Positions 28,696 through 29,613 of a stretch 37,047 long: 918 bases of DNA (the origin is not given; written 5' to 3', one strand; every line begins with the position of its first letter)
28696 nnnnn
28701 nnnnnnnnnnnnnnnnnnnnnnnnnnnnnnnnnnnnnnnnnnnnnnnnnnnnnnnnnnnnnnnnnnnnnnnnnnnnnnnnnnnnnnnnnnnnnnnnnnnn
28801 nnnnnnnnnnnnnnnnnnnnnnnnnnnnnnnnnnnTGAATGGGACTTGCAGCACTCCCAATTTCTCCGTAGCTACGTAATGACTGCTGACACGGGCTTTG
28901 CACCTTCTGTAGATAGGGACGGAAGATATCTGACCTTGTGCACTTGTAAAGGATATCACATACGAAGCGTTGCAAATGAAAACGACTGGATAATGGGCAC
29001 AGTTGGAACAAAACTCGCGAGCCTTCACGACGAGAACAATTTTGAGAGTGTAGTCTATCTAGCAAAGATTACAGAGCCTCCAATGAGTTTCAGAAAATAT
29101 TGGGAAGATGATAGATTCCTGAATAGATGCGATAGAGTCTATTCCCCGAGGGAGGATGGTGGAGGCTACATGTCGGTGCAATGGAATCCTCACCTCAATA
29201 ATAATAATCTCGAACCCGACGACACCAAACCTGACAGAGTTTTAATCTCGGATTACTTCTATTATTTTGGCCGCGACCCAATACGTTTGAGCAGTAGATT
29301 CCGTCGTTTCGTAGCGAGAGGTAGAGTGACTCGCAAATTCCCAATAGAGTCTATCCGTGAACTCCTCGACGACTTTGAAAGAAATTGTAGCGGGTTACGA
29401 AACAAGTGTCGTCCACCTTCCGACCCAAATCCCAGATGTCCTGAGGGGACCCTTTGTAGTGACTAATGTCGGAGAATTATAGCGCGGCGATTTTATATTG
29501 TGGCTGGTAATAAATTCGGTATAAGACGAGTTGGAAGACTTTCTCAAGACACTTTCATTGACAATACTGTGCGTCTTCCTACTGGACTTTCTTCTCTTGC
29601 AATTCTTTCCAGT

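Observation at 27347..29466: Operon of a possible HEPN protein with Nmad3-like and Nmad2-like 'nucleotide-modification-associated' proteins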

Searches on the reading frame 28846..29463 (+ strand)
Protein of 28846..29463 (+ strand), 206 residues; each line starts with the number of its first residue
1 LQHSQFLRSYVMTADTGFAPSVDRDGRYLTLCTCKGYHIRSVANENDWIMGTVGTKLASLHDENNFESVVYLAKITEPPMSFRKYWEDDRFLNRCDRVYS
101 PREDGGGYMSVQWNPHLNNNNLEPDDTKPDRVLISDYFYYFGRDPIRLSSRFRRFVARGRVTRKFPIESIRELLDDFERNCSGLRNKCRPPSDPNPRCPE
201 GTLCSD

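Call 3: search_protein_families(library=pfam, proteins=[window:28846-29463:+], max_evalue=1)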
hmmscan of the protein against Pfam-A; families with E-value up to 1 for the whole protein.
window:28846-29463:+ (206 aa): 1 family
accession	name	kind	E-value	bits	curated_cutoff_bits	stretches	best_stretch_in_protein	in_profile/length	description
PF18753.6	Nmad2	-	1.3e-24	87.3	26.1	1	9-178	6-183/200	Nucleotide modification associated domain 2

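Call 4: search_protein_families(library=padloc, proteins=[window:28846-29463:+], max_evalue=1)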
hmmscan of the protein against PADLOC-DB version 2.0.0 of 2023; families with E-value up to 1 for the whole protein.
window:28846-29463:+ (206 aa): 0 families

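Call 13: search_solved_structures(query=window:28846-29463:+, max_evalue=10)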
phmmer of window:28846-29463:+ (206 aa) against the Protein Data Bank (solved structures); distinct sequences matched with E-value up to 10: 1.
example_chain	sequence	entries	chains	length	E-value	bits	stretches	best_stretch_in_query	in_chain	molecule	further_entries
5ce9_A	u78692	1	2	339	2.2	11.4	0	106-148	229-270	Polyphenol oxidase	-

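Call 26: find_homologous_proteins(query=window:28846-29463:+, max_evalue=0.001)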
Query window:28846-29463:+ (206 aa): 4 proteins with E <= 0.001 among 72 candidates.
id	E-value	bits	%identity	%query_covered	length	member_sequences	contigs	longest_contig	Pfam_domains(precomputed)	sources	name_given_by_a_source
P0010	3.8e-142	490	100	100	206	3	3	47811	PF18753.7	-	-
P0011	5.3e-52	195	52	92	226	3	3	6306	PF18753.7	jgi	jgi:hypothetical protein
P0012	1.7e-33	134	49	62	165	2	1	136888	PF18753.7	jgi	jgi:hypothetical protein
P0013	2.2e-24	105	43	65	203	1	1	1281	PF18753.7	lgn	-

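Call 30: find_encoding_contigs(protein=P0012, flank=8000, max_places=3)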
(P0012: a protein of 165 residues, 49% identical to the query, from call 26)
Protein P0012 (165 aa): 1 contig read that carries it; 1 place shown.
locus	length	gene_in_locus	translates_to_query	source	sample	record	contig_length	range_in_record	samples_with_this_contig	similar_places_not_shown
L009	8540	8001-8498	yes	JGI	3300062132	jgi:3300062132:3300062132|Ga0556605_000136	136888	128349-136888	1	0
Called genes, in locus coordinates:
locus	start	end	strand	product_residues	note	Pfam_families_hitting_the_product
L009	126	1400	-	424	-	PF04123:DUF373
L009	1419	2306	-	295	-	PF23435:DUF7121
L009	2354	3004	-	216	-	PF13238:AAA_18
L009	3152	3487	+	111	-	PF07690:MFS_1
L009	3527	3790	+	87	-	PF07690:MFS_1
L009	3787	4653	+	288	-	PF07690:MFS_1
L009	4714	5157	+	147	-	-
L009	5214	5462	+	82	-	-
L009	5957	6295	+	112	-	-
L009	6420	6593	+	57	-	-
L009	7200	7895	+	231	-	-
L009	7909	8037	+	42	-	-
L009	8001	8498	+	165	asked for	PF18753:Nmad2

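Call 33: search_protein_families(library=pfam, proteins=[L009:7200-7892:+], max_evalue=1)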
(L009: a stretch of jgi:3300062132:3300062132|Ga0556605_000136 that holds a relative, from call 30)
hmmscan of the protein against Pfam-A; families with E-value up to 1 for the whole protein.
L009:7200-7892:+ (231 aa): 1 family
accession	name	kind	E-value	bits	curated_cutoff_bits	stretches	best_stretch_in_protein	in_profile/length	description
PF13220.11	DUF4028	-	0.0048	17.1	25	1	115-142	28-55/65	Protein of unknown function (DUF4028)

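Call 36: search_protein_families(library=ncbifam, proteins=[P0010], max_evalue=1)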
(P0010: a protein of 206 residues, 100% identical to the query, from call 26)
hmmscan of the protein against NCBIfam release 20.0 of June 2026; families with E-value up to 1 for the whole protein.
P0010 (206 aa): 0 families

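Call 37: search_protein_families(library=phrogs, proteins=[P0010], max_evalue=1)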
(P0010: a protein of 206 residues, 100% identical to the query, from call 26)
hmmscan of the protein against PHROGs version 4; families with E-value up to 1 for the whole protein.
P0010 (206 aa): 1 family
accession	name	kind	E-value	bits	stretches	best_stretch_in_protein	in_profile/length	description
phrog_3329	-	unknown function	0.054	13.1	1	4-80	332-403/440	-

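Call 50: predict_structure(alignment_id=A3)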
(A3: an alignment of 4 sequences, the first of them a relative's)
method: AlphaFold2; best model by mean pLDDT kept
length: 206 residues; sequences in the alignment: 4
mean_pLDDT: 35.8   pTM: 0.24
mean pLDDT of the five models: 35.8, 34.4, 34.2, 33.0, 32.3
residues with pLDDT >= 90: 0; 70-90: 0; 50-70: 5; < 50: 201
segments of 3 or more residues with pLDDT < 50: 1-84, 89-200, 202-206
pLDDT, mean of each block of 10 residues (from residue 1): 28 30 33 31 33 31 32 36 50 43 40 33 33 26 35 34 38 43 39 42 43
secondary structure, 60 per line:
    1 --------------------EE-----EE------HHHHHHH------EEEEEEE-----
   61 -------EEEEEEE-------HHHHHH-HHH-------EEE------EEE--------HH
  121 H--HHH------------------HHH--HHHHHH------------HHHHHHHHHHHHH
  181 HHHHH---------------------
elements in order: H36-42 E49-55 E68-74 H82-87 E99-101 E108-110 H150-155 H168-185

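Call 65: search_dna_similar(query=P0010, collection=phages, mode=protein, max_evalue=0.001, max_rows=25)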
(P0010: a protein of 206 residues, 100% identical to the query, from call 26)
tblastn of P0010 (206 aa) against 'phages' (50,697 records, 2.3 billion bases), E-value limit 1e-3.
No match.

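Call 67: search_dna_similar(query=P0010, collection=plasmids, mode=protein, max_evalue=0.001, max_rows=30)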
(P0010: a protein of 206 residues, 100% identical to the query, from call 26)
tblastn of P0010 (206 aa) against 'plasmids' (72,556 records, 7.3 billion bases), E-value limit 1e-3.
Records with a match: 11; places in all: 12; records where one place covers at least 80% of the query: 8.
Best place of each record, by identity: <60% 11.
By first word of the organism name: Sulfitobacter 1; Cupriavidus 1; Rhodococcus 1; Roseicitreum 1; Sinorhizobium 1; Mesorhizobium 1; Agrobacterium 1; Gloeothece 1; Tistrella 1; Rhizobium 1; and 1 more.
By predicted mobility (MOB-suite, as given by PLSDB): non-mobilizable 7; conjugative 3; mobilizable 1.
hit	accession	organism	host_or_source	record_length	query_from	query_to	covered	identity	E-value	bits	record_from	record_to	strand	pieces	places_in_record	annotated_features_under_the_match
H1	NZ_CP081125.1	Sulfitobacter sp. S190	-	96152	10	177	82%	30.9%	2e-6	55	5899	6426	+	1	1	hypothetical protein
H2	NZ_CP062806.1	Cupriavidus basilensis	Cell culture,Sediment of a freshwater ...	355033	7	184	86%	28.8%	4e-4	48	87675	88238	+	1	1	hypothetical protein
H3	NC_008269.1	Rhodococcus jostii RHA1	-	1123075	7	187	88%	27.7%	2e-5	52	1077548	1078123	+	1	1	record has no annotation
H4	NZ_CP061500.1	Roseicitreum antarcticum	Intertidal sediment,Sandy intertidal ...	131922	10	178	82%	29.6%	2e-8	61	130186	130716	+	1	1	hypothetical protein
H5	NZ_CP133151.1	Sinorhizobium chiapasense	Acaciella angustissima,cell culture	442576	10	191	88%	26.9%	1e-6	56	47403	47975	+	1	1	hypothetical protein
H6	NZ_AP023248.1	Mesorhizobium sp. 131-2-1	Lotus japonicus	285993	7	174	82%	28.3%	2e-5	52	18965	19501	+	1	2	hypothetical protein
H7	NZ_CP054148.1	Agrobacterium vaccinii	Blueberry,pure bacterial culture,Tumor ...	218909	7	175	82%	28.0%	6e-8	59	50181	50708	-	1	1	hypothetical protein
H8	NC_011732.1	Gloeothece citriformis PCC 7424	-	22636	10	148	67%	31.7%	5e-7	57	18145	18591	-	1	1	hypothetical protein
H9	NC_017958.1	Tistrella mobilis KA081020-065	-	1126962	7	142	66%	32.0%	6e-4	47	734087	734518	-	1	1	record has no annotation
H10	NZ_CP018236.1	Rhizobium leguminosarum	Vavilovia formosa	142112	7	175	82%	25.3%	2e-5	52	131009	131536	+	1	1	hypothetical protein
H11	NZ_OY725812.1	Parabacteroides distasonis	-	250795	10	142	65%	32.0%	1e-5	52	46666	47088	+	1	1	hypothetical protein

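Call 69: get_annotated_region(hit=H4, flank=5000)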
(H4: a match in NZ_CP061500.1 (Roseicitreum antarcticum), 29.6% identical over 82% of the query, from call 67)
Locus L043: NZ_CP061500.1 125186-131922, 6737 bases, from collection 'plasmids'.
description: Roseicitreum antarcticum strain ZS2-28 plasmid pRA02, complete sequence
organism: Roseicitreum antarcticum (NCBI taxid 564137)
taxonomy: Bacteria; Pseudomonadota; Alphaproteobacteria; Rhodobacterales; Paracoccaceae; Roseicitreum; Roseicitreum antarcticum
host: -; source: Intertidal sediment,Sandy intertidal sediment; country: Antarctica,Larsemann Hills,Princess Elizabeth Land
typing (MOB-suite, as given by PLSDB): conjugative; relaxase MOBP; mating-pair formation MPF_T
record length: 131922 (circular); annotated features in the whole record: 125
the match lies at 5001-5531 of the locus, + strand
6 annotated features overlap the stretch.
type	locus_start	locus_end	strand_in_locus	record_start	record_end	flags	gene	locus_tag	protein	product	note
CDS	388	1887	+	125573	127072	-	-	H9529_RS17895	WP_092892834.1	IS66 family transposase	-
CDS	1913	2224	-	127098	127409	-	-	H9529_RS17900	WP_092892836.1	type II toxin-antitoxin system RelE/ParE family toxin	GO:0030541 - plasmid partitioning [Evidence IEA]; GO:0051290 - protein heterotetramerization [Evidence IEA]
CDS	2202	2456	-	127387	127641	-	-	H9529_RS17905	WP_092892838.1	type II toxin-antitoxin system ParD family antitoxin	GO:0051983 - regulation of chromosome segregation [Evidence IEA]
CDS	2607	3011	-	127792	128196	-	-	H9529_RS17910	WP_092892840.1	single-stranded DNA-binding protein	-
CDS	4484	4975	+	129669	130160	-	-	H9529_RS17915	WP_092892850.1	TIR domain-containing protein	-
CDS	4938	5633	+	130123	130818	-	-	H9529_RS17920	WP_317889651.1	hypothetical protein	-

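Call 70: get_annotated_region(hit=H7, flank=5000)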
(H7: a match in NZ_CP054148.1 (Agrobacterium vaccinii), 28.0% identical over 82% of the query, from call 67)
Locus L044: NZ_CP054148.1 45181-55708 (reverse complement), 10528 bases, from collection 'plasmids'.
description: Agrobacterium vaccinii strain B19.1.4 plasmid pB19.1.4a, complete sequence
organism: Agrobacterium vaccinii (NCBI taxid 2735528)
taxonomy: Bacteria; Pseudomonadota; Alphaproteobacteria; Hyphomicrobiales; Rhizobiaceae; Agrobacterium; Agrobacterium vaccinii
host: -; source: Blueberry,pure bacterial culture,Tumor tissue; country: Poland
typing (MOB-suite, as given by PLSDB): conjugative; replicon rep_cluster_553; relaxase MOBQ; mating-pair formation MPF_T
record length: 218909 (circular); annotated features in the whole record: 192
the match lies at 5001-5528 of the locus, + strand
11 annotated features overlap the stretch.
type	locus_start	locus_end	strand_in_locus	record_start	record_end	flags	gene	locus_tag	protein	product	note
CDS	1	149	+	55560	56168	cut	hxsA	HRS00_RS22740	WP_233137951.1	His-Xaa-Ser repeat protein HxsA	-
CDS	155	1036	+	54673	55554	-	-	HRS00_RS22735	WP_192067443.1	hypothetical protein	-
CDS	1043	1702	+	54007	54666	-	-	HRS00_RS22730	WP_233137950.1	SH3 domain-containing protein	-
CDS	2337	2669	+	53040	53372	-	-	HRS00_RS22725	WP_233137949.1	hypothetical protein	-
CDS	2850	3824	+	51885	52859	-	-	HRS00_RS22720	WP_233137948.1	NYN domain-containing protein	-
CDS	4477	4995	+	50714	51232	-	-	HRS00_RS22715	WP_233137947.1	hypothetical protein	-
CDS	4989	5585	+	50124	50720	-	-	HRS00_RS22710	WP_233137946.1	hypothetical protein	-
CDS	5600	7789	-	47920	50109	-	-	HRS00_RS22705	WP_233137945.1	metallophosphoesterase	-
CDS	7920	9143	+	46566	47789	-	-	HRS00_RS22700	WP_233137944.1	nucleoside triphosphate pyrophosphohydrolase family protein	-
CDS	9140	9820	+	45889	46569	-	-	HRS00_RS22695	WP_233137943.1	uracil-DNA glycosylase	-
CDS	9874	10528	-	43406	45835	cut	-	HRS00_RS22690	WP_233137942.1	AAA family ATPase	GO:0006302 - double-strand break repair [Evidence IEA]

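Call 73: get_annotated_region(hit=H1, flank=3000)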
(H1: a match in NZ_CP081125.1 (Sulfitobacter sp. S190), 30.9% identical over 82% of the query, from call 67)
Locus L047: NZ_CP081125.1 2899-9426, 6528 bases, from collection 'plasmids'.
description: Sulfitobacter sp. S190 plasmid unnamed5, complete sequence
organism: Sulfitobacter sp. S190 (NCBI taxid 2867022)
taxonomy: Bacteria; Pseudomonadota; Alphaproteobacteria; Rhodobacterales; Roseobacteraceae; Sulfitobacter; Sulfitobacter sp. S190
host: -; source: -; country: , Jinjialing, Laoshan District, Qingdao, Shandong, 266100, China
typing (MOB-suite, as given by PLSDB): non-mobilizable; mating-pair formation MPF_T
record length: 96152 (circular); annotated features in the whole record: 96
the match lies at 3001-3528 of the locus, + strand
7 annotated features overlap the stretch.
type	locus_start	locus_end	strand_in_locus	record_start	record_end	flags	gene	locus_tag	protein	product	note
CDS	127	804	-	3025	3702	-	-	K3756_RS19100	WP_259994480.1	uracil-DNA glycosylase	-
CDS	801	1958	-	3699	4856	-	-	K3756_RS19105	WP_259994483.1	nucleoside triphosphate pyrophosphohydrolase family protein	-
CDS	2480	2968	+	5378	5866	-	-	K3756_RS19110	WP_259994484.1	TIR domain-containing protein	-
CDS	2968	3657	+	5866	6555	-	-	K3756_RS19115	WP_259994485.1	hypothetical protein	-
CDS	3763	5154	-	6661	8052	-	-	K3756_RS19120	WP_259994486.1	hypothetical protein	-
CDS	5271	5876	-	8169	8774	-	-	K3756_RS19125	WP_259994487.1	hypothetical protein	-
CDS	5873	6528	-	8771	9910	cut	-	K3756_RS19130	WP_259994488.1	toll/interleukin-1 receptor domain-containing protein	GO:0007165 - signal transduction [Evidence IEA]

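Call 74: get_annotated_region(hit=H2, flank=3000)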
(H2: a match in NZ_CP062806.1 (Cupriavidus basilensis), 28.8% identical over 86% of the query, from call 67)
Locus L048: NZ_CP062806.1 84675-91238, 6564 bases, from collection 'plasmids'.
description: Cupriavidus basilensis strain DSM 11853 plasmid pRK1-2, complete sequence
organism: Cupriavidus basilensis (NCBI taxid 68895)
taxonomy: Bacteria; Pseudomonadota; Betaproteobacteria; Burkholderiales; Burkholderiaceae; Cupriavidus; Cupriavidus basilensis
host: -; source: Cell culture,Sediment of a freshwater pond enriched in a fixed-bed reactor with 2,6-dichlorophenol as sole ...; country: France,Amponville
typing (MOB-suite, as given by PLSDB): non-mobilizable
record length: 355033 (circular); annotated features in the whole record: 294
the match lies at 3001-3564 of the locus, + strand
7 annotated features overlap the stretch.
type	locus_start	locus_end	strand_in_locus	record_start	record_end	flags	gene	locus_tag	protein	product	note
CDS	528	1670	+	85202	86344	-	-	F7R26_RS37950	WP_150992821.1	toll/interleukin-1 receptor domain-containing protein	GO:0007165 - signal transduction [Evidence IEA]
CDS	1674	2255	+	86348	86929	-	-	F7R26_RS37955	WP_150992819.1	hypothetical protein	-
CDS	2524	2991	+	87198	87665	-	-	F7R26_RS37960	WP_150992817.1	TIR domain-containing protein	-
CDS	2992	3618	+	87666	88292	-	-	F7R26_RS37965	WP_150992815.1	hypothetical protein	-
CDS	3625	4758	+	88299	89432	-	-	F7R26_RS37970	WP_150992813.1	nucleoside triphosphate pyrophosphohydrolase family protein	-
CDS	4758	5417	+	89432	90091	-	-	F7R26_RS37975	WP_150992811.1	uracil-DNA glycosylase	-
CDS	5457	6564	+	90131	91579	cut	-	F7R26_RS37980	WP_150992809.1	SIR2 family protein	-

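Call 75: get_annotated_region(hit=H5, flank=3000)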
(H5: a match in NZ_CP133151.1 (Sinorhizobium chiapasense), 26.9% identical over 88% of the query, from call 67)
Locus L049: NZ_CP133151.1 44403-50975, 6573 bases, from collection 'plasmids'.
description: Sinorhizobium chiapasense strain ITTG S70 plasmid pSchITTGS70c, complete sequence
organism: Sinorhizobium chiapasense (NCBI taxid 501572)
taxonomy: Bacteria; Pseudomonadota; Alphaproteobacteria; Hyphomicrobiales; Rhizobiaceae; Sinorhizobium; Sinorhizobium chiapasense
host: -; source: Acaciella angustissima,cell culture; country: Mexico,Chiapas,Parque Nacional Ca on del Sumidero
typing (MOB-suite, as given by PLSDB): non-mobilizable; replicon rep_cluster_471
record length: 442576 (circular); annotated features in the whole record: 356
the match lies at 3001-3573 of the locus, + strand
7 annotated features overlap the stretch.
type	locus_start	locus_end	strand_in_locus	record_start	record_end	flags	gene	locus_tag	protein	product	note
CDS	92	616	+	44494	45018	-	-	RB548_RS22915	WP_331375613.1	TIR domain-containing protein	-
CDS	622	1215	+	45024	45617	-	-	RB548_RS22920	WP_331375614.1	hypothetical protein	-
CDS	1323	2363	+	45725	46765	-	-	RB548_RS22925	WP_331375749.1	toll/interleukin-1 receptor domain-containing protein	GO:0007165 - signal transduction [Evidence IEA]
CDS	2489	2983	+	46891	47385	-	-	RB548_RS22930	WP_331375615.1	TIR domain-containing protein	-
CDS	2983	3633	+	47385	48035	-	-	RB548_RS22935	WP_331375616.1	hypothetical protein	-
CDS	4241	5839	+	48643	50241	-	-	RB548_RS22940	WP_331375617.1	thymidylate synthase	-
CDS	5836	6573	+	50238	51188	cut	-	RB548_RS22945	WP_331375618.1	TylF/MycF/NovP-related O-methyltransferase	-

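Call 76: get_annotated_region(hit=H6, flank=3000)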
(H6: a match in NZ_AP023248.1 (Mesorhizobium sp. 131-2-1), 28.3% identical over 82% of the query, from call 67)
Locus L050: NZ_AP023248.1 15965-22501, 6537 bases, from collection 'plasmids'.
description: Mesorhizobium sp. 131-2-1 plasmid MesoLj131a2, complete sequence
organism: Mesorhizobium sp. 131-2-1 (NCBI taxid 2744518)
taxonomy: Bacteria; Pseudomonadota; Alphaproteobacteria; Hyphomicrobiales; Phyllobacteriaceae; Mesorhizobium; Mesorhizobium sp. 131-2-1
host: -; source: Lotus japonicus; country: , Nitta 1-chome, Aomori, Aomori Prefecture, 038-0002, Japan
typing (MOB-suite, as given by PLSDB): non-mobilizable
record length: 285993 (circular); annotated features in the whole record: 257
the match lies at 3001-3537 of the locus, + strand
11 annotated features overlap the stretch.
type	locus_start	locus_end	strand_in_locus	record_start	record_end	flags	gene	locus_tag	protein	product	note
CDS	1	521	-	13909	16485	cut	-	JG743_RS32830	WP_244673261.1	patatin-like phospholipase family protein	GO:0006629 - lipid metabolic process [Evidence IEA]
CDS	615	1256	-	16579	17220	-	-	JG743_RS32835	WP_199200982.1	hypothetical protein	-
CDS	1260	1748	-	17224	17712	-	-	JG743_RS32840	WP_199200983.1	TIR domain-containing protein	-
CDS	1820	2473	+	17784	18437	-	-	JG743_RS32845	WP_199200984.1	hypothetical protein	-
CDS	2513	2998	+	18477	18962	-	-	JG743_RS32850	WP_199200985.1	TIR domain-containing protein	-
CDS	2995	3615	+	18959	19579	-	-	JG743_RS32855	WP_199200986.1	hypothetical protein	-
CDS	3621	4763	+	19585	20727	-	-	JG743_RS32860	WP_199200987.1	nucleoside triphosphate pyrophosphohydrolase family protein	-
CDS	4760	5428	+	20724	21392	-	-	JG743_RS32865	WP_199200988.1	uracil-DNA glycosylase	-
CDS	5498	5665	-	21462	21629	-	-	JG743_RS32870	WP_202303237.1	hypothetical protein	-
CDS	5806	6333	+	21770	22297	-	-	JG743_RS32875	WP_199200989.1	TIR domain-containing protein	-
CDS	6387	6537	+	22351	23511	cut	-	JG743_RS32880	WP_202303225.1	toll/interleukin-1 receptor domain-containing protein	GO:0007165 - signal transduction [Evidence IEA]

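Call 77: get_annotated_region(hit=H8, flank=3000)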
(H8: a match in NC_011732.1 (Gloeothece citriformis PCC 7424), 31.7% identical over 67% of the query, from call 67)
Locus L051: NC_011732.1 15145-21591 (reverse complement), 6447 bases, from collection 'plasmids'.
description: Gloeothece citriformis PCC 7424 plasmid pP742404, complete sequence
organism: Gloeothece citriformis PCC 7424 (NCBI taxid 65393)
taxonomy: Bacteria; Cyanobacteriota; Cyanophyceae; Chroococcales; Aphanothecaceae; Gloeothece; Gloeothece citriformis; Gloeothece citriformis PCC 7424
host: -; source: -; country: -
typing (MOB-suite, as given by PLSDB): non-mobilizable
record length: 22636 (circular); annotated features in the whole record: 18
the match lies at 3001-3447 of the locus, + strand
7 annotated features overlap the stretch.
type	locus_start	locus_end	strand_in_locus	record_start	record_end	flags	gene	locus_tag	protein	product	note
CDS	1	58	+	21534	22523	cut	-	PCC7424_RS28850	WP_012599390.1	CBASS cGAMP-activated phospholipase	-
CDS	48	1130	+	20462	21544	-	-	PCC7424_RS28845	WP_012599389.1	nucleotide kinase domain-containing protein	-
CDS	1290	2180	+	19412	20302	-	-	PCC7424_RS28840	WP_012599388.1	nucleoside triphosphate pyrophosphohydrolase family protein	-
CDS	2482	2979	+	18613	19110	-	-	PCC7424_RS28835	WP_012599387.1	TIR domain-containing protein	-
CDS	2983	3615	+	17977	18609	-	-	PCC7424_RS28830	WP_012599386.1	hypothetical protein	-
CDS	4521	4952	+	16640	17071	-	-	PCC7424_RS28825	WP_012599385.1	VWA domain-containing protein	-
CDS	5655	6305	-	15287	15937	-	-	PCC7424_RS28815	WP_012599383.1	hypothetical protein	-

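Call 78: get_annotated_region(hit=H11, flank=3000)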
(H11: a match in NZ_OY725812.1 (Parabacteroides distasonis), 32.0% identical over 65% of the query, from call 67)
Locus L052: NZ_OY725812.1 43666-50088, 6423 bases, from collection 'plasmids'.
description: Parabacteroides distasonis strain Parabacteroides distasonis TSDC17.2-1.1 plasmid 67, complete sequence
organism: Parabacteroides distasonis (NCBI taxid 823)
taxonomy: Bacteria; Bacteroidota; Bacteroidia; Bacteroidales; Tannerellaceae; Parabacteroides; Parabacteroides distasonis
host: -; source: -; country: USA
typing (MOB-suite, as given by PLSDB): non-mobilizable
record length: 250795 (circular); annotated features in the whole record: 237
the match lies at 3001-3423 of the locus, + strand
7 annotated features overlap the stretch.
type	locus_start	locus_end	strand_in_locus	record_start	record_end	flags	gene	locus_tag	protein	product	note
CDS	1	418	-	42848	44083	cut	-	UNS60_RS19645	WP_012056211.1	site-specific integrase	GO:0015074 - DNA integration [Evidence IEA]; GO:0006310 - DNA recombination [Evidence IEA]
CDS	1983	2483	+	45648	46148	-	-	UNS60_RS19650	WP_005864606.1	hypothetical protein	-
CDS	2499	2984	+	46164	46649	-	-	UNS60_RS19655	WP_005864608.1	TIR domain-containing protein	-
CDS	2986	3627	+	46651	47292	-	-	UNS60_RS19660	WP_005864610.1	hypothetical protein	-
CDS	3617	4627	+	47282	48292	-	-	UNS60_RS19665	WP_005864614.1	nucleotide kinase domain-containing protein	-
CDS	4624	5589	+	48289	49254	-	-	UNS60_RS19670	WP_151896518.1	radical SAM protein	-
CDS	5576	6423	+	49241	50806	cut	-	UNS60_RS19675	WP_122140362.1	hypothetical protein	-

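Call 84: search_solved_structures(query=A5, max_evalue=10, show_alignments=2)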
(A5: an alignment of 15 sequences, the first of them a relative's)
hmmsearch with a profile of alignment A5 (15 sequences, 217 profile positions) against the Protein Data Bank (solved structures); distinct sequences matched with E-value up to 10: 0.

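Call 85: find_related_loci(query=A3, collection=metagenome_contigs, flank=5000)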
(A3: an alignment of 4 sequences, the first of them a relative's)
Query A3 (206 aa) in metagenome_contigs; peptide patterns used: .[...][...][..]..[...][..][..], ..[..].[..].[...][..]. (x = any residue, [..] = any of these).
308 stretches matched a pattern; 2 encode a relative of the query (tblastn E <= 1e-3); 2 distinct loci.
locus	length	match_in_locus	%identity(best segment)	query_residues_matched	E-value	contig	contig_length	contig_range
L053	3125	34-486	49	7-157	2e-41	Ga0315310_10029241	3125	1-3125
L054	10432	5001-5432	33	7-142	3e-16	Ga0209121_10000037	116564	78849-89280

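Call 102: find_encoding_contigs(protein=P0011, flank=6000, max_places=3)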
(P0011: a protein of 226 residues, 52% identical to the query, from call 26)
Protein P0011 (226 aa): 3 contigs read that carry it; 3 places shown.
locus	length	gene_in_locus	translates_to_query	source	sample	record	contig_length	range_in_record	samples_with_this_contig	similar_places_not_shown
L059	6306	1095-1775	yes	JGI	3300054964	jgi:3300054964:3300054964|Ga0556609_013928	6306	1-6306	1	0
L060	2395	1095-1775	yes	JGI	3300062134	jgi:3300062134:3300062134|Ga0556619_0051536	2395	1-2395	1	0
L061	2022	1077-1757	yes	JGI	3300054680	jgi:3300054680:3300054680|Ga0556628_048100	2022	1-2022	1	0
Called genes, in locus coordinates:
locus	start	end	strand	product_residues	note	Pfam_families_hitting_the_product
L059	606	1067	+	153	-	-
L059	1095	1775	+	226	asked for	PF18753:Nmad2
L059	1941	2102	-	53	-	-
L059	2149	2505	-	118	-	-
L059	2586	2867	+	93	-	-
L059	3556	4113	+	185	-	-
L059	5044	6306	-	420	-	?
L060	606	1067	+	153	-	-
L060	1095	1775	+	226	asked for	PF18753:Nmad2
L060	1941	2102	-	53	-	-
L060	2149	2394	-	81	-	?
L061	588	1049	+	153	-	-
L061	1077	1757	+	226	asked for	PF18753:Nmad2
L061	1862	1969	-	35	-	-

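Call 103: search_protein_families(library=pfam, proteins=[L053:1188-2303:+, L054:5658-7676:+], max_evalue=0.05)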
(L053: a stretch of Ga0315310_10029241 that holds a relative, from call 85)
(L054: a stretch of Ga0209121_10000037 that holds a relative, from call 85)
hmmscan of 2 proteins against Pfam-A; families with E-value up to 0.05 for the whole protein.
L053:1188-2303:+ (372 aa): 6 families
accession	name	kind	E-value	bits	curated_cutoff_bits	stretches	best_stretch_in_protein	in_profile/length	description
PF00266.25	Aminotran_5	-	4.3e-55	187.6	21.5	1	18-368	1-371/371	Aminotransferase class-V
PF01041.23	DegT_DnrJ_EryC1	-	5.9e-07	29.5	19.8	1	70-184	40-151/360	DegT/DnrJ/EryC1/StrS aminotransferase family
PF22580.2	KYNU_C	-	8.4e-07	29.3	27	1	288-372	1-90/90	Kynureninase C-terminal domain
PF00464.25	SHMT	-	0.00044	19.4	27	1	123-215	149-243/399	Serine hydroxymethyltransferase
PF01053.26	Cys_Met_Meta_PP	-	0.0027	16.7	27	1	91-210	88-204/381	Cys/Met metabolism PLP-dependent enzyme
PF00155.27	Aminotran_1_2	-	0.033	13.8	19.7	0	29-187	19-194/361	Aminotransferase class I and II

L054:5658-7676:+ (673 aa): 2 families
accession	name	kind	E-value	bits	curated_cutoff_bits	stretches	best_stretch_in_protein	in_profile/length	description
PF18163.6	LD_cluster2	-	9.6e-59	199.5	25.3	1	384-646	2-258/264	SLOG cluster2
PF13676.11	TIR_2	-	2.9e-09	37.9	28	1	173-260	1-90/122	TIR domain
